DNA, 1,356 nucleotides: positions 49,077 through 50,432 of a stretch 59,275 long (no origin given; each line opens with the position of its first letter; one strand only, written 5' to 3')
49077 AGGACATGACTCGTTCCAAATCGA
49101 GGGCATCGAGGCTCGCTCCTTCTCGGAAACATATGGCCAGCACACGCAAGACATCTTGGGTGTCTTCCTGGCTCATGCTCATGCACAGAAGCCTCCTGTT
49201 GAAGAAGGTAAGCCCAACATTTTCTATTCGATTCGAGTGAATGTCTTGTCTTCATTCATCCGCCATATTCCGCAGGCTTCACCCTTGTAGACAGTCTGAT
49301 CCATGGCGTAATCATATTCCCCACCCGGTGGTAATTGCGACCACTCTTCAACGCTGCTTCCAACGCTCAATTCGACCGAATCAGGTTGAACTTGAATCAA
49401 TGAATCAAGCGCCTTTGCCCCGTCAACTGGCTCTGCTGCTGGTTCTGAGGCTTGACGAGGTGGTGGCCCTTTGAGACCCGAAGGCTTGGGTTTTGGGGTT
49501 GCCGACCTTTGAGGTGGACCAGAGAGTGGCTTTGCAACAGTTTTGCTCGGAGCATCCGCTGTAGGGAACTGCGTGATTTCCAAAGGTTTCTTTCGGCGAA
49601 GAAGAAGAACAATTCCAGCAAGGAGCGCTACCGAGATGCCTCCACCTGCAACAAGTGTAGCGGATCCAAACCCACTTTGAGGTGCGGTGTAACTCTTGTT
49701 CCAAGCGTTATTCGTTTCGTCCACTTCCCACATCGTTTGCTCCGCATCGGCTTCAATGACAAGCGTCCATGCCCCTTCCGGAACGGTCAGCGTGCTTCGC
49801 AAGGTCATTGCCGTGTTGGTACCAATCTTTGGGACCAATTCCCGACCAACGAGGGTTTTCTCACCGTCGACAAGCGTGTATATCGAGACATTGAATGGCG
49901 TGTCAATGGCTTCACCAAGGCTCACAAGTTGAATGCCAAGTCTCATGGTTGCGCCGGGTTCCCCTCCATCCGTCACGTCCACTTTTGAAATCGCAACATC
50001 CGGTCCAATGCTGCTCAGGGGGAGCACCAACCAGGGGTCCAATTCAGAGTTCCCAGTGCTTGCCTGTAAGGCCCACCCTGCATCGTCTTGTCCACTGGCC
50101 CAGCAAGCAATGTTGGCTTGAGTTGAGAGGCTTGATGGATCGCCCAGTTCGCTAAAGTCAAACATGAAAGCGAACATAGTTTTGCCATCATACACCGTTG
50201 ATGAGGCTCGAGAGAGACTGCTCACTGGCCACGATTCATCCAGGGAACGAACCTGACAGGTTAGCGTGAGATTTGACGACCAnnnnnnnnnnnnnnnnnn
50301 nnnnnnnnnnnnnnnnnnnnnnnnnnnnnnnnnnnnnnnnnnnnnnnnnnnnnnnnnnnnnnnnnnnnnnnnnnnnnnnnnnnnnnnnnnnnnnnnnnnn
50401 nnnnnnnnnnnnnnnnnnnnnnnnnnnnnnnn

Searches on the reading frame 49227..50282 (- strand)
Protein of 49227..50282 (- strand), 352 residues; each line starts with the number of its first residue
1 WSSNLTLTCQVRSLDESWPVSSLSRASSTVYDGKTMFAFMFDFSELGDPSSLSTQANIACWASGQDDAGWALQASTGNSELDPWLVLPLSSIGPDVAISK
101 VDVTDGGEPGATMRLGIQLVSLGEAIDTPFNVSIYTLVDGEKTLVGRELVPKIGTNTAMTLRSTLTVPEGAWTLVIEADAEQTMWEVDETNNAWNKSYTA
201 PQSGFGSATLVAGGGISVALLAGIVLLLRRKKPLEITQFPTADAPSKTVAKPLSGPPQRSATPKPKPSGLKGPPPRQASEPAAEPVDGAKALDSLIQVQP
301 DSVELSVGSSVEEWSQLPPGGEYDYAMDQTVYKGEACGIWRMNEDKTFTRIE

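Call 116: search_protein_families(library=ncbifam, proteins=[window:49227-50282:-], max_evalue=0.1)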
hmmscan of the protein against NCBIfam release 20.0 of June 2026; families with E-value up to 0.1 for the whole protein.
window:49227-50282:- (352 aa): 5 families
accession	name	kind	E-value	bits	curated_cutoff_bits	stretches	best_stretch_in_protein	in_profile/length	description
NF052324.1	PorU_rel_Nterm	equivalog_domain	0.0079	14.4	450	1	110-192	794-879/879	putative type IX secretion system sortase PorU2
NF005899.0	PRK07869.1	equivalog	0.0084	14.9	418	1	185-219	139-173/471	amidase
NF058571.1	GVDTG_CTERM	domain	0.02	15.2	29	1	199-230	13-43/44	GVDTG sorting domain-containing protein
NF051874.1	PVV_CTERM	equivalog_domain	0.041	13.7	27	1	211-231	12-33/38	PVV-CTERM domain-containing choice-of-anchor G protein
TIGR01167.1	LPXTG_anchor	domain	0.061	14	15.9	0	201-232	3-32/34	LPXTG cell wall anchor domain-containing protein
